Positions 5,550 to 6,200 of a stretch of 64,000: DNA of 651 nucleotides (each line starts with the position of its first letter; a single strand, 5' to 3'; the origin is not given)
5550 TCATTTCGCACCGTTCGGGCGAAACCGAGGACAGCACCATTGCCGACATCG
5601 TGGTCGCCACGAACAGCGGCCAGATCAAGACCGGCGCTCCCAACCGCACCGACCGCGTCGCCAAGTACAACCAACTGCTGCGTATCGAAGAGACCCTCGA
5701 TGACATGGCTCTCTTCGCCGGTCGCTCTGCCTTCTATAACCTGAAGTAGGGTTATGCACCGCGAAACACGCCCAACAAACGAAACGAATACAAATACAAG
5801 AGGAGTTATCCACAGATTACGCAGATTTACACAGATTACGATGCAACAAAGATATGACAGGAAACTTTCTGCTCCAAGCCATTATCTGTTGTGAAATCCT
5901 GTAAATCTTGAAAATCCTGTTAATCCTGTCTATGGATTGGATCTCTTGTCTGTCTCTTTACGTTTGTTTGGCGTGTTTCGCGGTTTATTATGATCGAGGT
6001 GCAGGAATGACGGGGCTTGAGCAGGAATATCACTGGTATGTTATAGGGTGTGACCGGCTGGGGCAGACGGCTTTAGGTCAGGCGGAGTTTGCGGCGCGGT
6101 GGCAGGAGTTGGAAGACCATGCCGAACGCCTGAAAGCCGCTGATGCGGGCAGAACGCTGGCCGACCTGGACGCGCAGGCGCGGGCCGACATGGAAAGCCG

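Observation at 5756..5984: MITE-like family R2: conserved core with co-varying terminal stems (three copies)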

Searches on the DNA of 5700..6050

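Call 23: search_rna_families(source=window, start=5700, end=6050, threshold=evalue, max_evalue=10)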
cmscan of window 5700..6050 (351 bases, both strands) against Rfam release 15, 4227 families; matches with E-value up to 10: 3.
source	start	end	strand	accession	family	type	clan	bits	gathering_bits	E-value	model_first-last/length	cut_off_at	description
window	5755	5987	+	RF04128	MIR8562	Gene; miRNA;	-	25.6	211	0.0083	1-242/242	no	MIR8562 microRNA precursor family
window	5755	5987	-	RF04128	MIR8562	Gene; miRNA;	-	22.1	211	0.051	1-242/242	no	MIR8562 microRNA precursor family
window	5804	5941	-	RF01252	snR5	Gene; snRNA; snoRNA; HACA-box;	CL00038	15.1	45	2.6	1-196/196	no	Small nucleolar RNA snR5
